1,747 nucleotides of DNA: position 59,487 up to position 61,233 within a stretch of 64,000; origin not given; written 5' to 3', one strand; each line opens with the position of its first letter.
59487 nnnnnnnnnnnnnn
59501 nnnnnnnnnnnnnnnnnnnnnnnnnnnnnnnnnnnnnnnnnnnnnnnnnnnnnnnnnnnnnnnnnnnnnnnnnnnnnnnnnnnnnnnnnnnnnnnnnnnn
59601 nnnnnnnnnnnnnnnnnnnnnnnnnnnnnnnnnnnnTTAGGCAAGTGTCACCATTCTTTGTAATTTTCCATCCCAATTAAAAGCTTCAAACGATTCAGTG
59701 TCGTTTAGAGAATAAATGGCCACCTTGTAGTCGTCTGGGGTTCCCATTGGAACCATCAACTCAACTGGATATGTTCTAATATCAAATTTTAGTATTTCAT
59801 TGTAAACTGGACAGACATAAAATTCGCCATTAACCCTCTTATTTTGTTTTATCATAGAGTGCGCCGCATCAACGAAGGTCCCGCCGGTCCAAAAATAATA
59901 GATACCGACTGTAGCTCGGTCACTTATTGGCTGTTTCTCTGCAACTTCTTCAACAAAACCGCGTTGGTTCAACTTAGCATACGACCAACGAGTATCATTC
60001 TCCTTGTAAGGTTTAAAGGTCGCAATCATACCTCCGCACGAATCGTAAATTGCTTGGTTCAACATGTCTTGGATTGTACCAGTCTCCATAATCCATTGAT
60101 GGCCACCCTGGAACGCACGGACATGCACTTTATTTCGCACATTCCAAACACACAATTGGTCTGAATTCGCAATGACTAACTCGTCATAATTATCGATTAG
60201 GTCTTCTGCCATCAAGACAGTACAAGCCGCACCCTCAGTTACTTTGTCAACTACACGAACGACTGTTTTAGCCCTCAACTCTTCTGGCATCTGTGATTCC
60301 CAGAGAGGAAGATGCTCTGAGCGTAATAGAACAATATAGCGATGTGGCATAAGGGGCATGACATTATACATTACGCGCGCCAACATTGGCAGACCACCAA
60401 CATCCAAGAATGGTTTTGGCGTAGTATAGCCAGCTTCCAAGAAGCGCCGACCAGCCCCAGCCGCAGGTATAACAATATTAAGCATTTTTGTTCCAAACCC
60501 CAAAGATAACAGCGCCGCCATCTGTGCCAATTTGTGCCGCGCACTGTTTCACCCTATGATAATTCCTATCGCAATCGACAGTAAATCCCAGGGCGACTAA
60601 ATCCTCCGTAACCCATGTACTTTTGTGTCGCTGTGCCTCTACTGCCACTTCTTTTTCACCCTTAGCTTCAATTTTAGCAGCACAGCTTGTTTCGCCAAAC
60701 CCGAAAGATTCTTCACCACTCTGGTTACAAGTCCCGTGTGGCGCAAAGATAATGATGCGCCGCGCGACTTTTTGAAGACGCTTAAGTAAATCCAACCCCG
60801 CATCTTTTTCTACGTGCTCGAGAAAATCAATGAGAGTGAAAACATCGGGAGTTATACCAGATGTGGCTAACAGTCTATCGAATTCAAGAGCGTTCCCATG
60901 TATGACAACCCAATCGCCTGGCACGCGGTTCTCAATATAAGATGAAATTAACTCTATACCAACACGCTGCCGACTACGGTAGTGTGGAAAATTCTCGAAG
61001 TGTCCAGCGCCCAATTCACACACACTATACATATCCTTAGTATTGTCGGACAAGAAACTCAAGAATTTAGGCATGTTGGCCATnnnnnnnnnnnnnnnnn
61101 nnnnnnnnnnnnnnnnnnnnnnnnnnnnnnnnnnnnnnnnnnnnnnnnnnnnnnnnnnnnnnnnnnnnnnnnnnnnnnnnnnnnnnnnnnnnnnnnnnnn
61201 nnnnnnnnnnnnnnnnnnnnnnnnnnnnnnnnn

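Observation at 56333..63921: Eleven-gene minus-strand operon: Hsp20 plus a nucleotide-sugar synthesis and modification pathway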

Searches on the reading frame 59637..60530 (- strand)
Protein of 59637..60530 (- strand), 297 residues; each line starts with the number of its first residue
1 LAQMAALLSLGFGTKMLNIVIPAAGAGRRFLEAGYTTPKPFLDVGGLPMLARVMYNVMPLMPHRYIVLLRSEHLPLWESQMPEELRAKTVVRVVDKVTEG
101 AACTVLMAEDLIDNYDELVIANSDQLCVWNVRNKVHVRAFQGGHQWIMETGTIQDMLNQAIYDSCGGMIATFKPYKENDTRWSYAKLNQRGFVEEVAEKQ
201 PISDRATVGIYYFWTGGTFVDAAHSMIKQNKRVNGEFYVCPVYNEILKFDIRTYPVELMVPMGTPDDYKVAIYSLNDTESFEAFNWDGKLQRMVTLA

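Call 3: search_protein_families(library=pfam, proteins=[window:59637-60530:-], max_evalue=0.01)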
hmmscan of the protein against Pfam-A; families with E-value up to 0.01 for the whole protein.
window:59637-60530:- (297 aa): 3 families
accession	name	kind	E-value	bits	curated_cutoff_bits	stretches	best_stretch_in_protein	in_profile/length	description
PF00483.29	NTP_transferase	-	1.3e-11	44.9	21.2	1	20-131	3-117/245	Nucleotidyl transferase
PF12804.13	NTP_transf_3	-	6.5e-05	23.6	27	1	20-75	2-53/160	MobA-like NTP transferase domain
PF01128.25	IspD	-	0.0083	16.3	27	0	19-59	3-40/221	2-C-methyl-D-erythritol 4-phosphate cytidylyltransferase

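Call 6: search_protein_families(library=ncbifam, proteins=[window:59637-60530:-], max_evalue=0.01)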
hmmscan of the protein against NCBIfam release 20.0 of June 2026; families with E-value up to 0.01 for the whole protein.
window:59637-60530:- (297 aa): 13 families
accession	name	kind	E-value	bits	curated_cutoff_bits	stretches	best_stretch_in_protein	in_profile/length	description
TIGR03992.1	Arch_glmU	subfamily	1.1e-08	34.5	292.1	1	19-130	3-112/393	bifunctional sugar-1-phosphate nucleotidylyltransferase/acetyltransferase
NF041313.1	UDPGP_AglF_Halo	equivalog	6.8e-07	29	400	1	19-136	3-117/234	UTP--glucose-1-phosphate uridylyltransferase AglF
NF010933.0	PRK14353.1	equivalog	3.6e-05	22.5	505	1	17-125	6-109/453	bifunctional UDP-N-acetylglucosamine diphosphorylase/glucosamine-1-phosphate N-acetyltransferase GlmU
NF041173.1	Sug_nt_acttase_Thmprot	equivalog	4.7e-05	22.5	600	1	18-124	2-105/405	bifunctional sugar-1-phosphate nucleotidylyltransferase/acetyltransferase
NF010932.0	PRK14352.1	equivalog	5.8e-05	21.9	611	1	17-124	7-110/488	bifunctional UDP-N-acetylglucosamine diphosphorylase/glucosamine-1-phosphate N-acetyltransferase GlmU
TIGR01173.1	glmU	equivalog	7.3e-05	21.8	366.85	1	18-124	2-101/452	bifunctional UDP-N-acetylglucosamine diphosphorylase/glucosamine-1-phosphate N-acetyltransferase GlmU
TIGR01208.1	rmlA_long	equivalog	0.00031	19.7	320.25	0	20-132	3-115/353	glucose-1-phosphate thymidylyltransferase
TIGR00453.1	ispD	equivalog_domain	0.00068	19.1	181.3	1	19-79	2-60/219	2-C-methyl-D-erythritol 4-phosphate cytidylyltransferase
NF001186.0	PRK00155.2-3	equivalog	0.0016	17.9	253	1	18-94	6-79/224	2-C-methyl-D-erythritol 4-phosphate cytidylyltransferase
TIGR03310.1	matur_MocA_YgfJ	equivalog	0.0019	18.2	186.45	1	19-141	2-116/188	molybdenum cofactor cytidylyltransferase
NF010940.0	PRK14360.1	equivalog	0.0042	15.7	602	1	16-124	1-103/452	bifunctional UDP-N-acetylglucosamine diphosphorylase/glucosamine-1-phosphate N-acetyltransferase GlmU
TIGR01099.1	galU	equivalog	0.0043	16.7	326.8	0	19-51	4-36/261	UTP--glucose-1-phosphate uridylyltransferase GalU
NF006899.0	PRK09382.1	equivalog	0.0067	15.6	417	1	17-83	7-71/387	bifunctional 2-C-methyl-D-erythritol 4-phosphate cytidylyltransferase/2-C-methyl-D-erythritol 2,4-cyclodiphosphate synthase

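Call 7: search_protein_families(library=phrogs, proteins=[window:59637-60530:-], max_evalue=0.001)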
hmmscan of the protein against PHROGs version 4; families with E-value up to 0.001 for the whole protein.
window:59637-60530:- (297 aa): 1 family
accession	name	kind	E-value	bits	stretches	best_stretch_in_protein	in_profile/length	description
phrog_3980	-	unknown function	4.1e-45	155.3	1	16-272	2-244/495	-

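Call 10: search_dna_similar(query=window:59637-60530:-, collection=phages, mode=protein, max_evalue=0.001)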
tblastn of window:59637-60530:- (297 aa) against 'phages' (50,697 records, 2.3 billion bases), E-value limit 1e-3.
Records with a match: 20; places in all: 26; records where one place covers at least 80% of the query: 20.
Best place of each record, by identity: <60% 20.
By first word of the organism name: Synechococcus 19; Bacteriophage 1.
By host as written in the record: Synechococcus sp. 5; Parasynechococcus marenigrum WH 8102 3; Synechococcus sp. WH 7803 2; Synechoccus sp. 2; Synechococcus str. WH8109 2; Synechococcus sp. WH7803 2; Synechococcus sp. WH8017 2; Synechococcus sp. MIT S9220 1; and 1 more.
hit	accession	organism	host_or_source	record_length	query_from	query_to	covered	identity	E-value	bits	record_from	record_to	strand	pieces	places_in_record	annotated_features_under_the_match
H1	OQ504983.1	Synechococcus phage S-8S55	Parasynechococcus marenigrum WH 8102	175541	14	267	86%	39.4%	2e-44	167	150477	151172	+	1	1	HAD-superfamily hydrolase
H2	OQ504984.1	Synechococcus phage S-8S56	Parasynechococcus marenigrum WH 8102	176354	14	267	86%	39.4%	2e-44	167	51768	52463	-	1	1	HAD-superfamily hydrolase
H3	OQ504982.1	Synechococcus phage S-8S53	Parasynechococcus marenigrum WH 8102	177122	14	267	86%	39.4%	2e-44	167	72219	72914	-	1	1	nucleoside-diphosphate-sugar pyrophosphorylase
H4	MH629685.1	Synechococcus virus S-PRM1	Synechococcus sp. WH 7803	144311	14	267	86%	39.4%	2e-44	167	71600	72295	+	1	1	hypothetical protein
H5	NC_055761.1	Synechococcus virus S-PRM1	Synechococcus sp. WH 7803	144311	14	267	86%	39.4%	2e-44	167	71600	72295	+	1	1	hypothetical protein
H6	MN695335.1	Synechococcus phage B23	Synechoccus sp.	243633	14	267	86%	39.3%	1e-44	167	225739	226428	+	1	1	glucose-1-phosphate thymidylyltransferase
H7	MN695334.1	Synechococcus phage B3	Synechoccus sp.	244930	14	267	86%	39.3%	1e-44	167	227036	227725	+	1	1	glucose-1-phosphate thymidylyltransferase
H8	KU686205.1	Synechococcus phage S-CAM9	Synechococcus sp.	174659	14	267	86%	39.0%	7e-44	165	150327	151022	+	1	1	nucleoside-diphosphate-sugar pyrophosphorylase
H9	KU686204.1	Synechococcus phage S-CAM9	Synechococcus sp.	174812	14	267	86%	39.0%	7e-44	165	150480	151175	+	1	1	nucleoside-diphosphate-sugar pyrophosphorylase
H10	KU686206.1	Synechococcus phage S-CAM9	Synechococcus sp.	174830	14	267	86%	39.0%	7e-44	165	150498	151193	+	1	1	nucleoside-diphosphate-sugar pyrophosphorylase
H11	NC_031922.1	Synechococcus phage S-CAM9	Synechococcus sp.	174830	14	267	86%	39.0%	7e-44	165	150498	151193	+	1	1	nucleoside-diphosphate-sugar pyrophosphorylase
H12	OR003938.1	Synechococcus phage DSL-LC03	Synechococcus sp.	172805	9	267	87%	36.5%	2e-42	160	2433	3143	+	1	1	glucose-1-phosphate thymidylyltransferase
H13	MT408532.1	Synechococcus phage SynMITS9220M01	Synechococcus sp. MIT S9220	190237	18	268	85%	32.7%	2e-28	120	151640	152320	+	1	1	phosphatase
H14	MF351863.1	Synechococcus phage Bellamy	Synechococcus str. WH8109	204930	18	268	85%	32.3%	8e-28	118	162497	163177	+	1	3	206: phosphatase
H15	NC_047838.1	Synechococcus phage Bellamy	Synechococcus str. WH8109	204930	18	268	85%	32.3%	8e-28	118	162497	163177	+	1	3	206: phosphatase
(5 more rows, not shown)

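Call 11: get_annotated_region(hit=H11, flank=8000)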
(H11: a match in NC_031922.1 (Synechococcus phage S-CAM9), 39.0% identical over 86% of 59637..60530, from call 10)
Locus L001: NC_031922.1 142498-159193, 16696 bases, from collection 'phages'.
description: Synechococcus phage S-CAM9 isolate 1109NB16, complete genome.
organism: Synechococcus phage S-CAM9 (NCBI taxid 1883369)
taxonomy: Viruses; Duplodnaviria; Heunggongvirae; Uroviricota; Caudoviricetes; Kyanoviridae; Kanaloavirus; Kanaloavirus scam9
host: Synechococcus sp.; source: -; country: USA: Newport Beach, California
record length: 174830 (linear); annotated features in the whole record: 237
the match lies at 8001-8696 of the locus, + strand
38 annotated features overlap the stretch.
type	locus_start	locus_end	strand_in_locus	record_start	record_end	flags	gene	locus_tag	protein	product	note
CDS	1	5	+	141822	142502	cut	-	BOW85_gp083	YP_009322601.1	minor coat protein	-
CDS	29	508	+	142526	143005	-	-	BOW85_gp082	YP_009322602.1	NAD synthetase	Annotated in some cyanophage as NAD synthetase; gp202, GIY-YIG_SF Superfamily protein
CDS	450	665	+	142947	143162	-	-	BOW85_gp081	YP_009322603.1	hypothetical protein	-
CDS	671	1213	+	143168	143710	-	-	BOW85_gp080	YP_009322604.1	hypothetical protein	gp214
tRNA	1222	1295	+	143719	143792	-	-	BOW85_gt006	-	tRNA-Arg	tRNA-Arg-TCT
CDS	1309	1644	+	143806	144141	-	-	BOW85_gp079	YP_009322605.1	hypothetical protein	gp136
CDS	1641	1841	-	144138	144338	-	-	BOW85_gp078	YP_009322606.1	hypothetical protein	-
tRNA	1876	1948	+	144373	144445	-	-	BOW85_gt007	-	tRNA-Asn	tRNA-Asn-GTT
tRNA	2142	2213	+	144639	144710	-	-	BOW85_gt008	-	tRNA-Val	tRNA-Val-TAC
CDS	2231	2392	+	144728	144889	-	-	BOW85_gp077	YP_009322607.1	hypothetical protein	-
CDS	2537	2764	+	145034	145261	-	-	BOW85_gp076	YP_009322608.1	hypothetical protein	-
CDS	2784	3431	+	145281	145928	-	-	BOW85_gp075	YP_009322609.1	transaldolase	-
CDS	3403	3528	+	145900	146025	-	-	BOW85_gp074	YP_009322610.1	hypothetical protein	-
CDS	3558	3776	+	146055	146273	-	-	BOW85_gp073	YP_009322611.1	hypothetical protein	-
CDS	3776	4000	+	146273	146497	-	-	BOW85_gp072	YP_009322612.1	hypothetical protein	-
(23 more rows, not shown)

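Call 19: search_solved_structures(query=window:59637-60530:-, max_evalue=0.01)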
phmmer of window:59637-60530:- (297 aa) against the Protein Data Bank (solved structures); distinct sequences matched with E-value up to 0.01: 4.
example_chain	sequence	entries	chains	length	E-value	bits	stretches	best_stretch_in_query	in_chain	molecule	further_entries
4evw_A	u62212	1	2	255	5e-13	51.8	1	177-268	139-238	Nucleoside-diphosphate-sugar pyrophosphorylase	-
3hl3_A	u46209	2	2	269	0.00025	23.3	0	11-132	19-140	Glucose-1-phosphate thymidylyltransferase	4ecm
5xhw_A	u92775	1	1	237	0.0042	19.3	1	11-69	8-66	Putative 6-deoxy-D-mannoheptose pathway protein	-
7whr_B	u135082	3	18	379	0.0071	18.5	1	17-153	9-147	Nucleotidyl transferase family protein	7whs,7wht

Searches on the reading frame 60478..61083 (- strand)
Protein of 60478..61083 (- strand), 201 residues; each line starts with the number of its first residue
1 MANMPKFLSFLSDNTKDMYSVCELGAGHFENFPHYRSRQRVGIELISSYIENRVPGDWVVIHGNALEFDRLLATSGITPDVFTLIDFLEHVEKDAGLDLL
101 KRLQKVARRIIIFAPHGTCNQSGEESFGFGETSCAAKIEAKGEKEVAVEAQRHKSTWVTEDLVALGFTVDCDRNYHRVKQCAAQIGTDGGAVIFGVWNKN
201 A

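Call 3: search_protein_families(library=pfam, proteins=[window:60478-61083:-], max_evalue=0.01)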
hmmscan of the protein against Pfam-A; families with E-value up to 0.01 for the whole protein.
window:60478-61083:- (201 aa): 1 family
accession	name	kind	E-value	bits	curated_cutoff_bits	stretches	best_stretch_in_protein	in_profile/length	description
PF19742.4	DUF6231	-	0.00065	20.8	35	0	79-135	48-105/145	Family of unknown function (DUF6231)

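Call 6: search_protein_families(library=ncbifam, proteins=[window:60478-61083:-], max_evalue=0.01)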
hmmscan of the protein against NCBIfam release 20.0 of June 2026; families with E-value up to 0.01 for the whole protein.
window:60478-61083:- (201 aa): 1 family
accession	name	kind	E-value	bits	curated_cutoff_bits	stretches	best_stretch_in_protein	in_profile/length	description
NF041255.1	mycofact_MftM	equivalog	0.0045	16.3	200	1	80-136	206-260/289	mycofactocin oligosaccharide methyltransferase MftM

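Call 7: search_protein_families(library=phrogs, proteins=[window:60478-61083:-], max_evalue=0.001)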
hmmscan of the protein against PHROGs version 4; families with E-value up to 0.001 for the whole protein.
window:60478-61083:- (201 aa): 0 families

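Call 28: search_solved_structures(query=window:60478-61083:-, max_evalue=10)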
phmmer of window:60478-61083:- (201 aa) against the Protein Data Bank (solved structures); distinct sequences matched with E-value up to 10: 1.
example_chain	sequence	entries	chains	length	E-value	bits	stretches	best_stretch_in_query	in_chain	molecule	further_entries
3kwp_A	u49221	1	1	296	0.56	13.1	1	42-137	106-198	Predicted methyltransferase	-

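Call 66: find_homologous_proteins(query=window:60478-61083:-, max_evalue=0.001)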
Query window:60478-61083:- (201 aa): 11 proteins with E <= 0.001 among 174 candidates.
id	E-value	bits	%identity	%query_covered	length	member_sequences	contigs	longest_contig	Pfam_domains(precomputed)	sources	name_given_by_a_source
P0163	5.3e-133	459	100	100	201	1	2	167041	-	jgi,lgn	jgi:hypothetical protein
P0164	3.8e-86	306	67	99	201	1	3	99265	-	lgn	-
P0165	1.1e-54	203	50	98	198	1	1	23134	-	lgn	-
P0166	1.6e-51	193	48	98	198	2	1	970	-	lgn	-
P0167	5.4e-51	191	48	98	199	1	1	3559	-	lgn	-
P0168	1.3e-49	187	48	98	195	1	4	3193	-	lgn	-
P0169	5.5e-49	185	49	95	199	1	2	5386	-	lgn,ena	-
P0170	2.6e-47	179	49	96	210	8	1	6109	-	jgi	-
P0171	5.4e-45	172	45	97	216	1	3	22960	-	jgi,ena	-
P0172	6.7e-45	171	47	96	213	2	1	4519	-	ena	-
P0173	1.8e-39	154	43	96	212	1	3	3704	-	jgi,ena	-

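Call 76: predict_structure(alignment_id=A3)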
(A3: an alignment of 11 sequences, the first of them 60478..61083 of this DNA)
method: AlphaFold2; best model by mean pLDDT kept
length: 201 residues; sequences in the alignment: 11
mean_pLDDT: 89.3   pTM: 0.88
mean pLDDT of the five models: 89.3, 85.8, 85.7, 85.6, 84.2
residues with pLDDT >= 90: 136; 70-90: 41; 50-70: 24; < 50: 0
segments of 3 or more residues with pLDDT < 50: none
pLDDT, mean of each block of 10 residues (from residue 1): 84 97 96 97 96 94 98 97 94 95 98 79 69 87 91 85 96 75 66 93 72
secondary structure, 60 per line:
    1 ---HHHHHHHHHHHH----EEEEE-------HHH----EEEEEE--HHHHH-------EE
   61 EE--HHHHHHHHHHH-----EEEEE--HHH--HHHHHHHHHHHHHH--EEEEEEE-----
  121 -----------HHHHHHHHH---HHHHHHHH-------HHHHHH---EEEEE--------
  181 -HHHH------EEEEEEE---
elements in order: H4-15 E20-24 E39-44 H47-51 E59-62 H65-75 E81-85 H93-106 E109-115 H132-140 H144-151 H159-164 E168-172 H182-185 E192-198
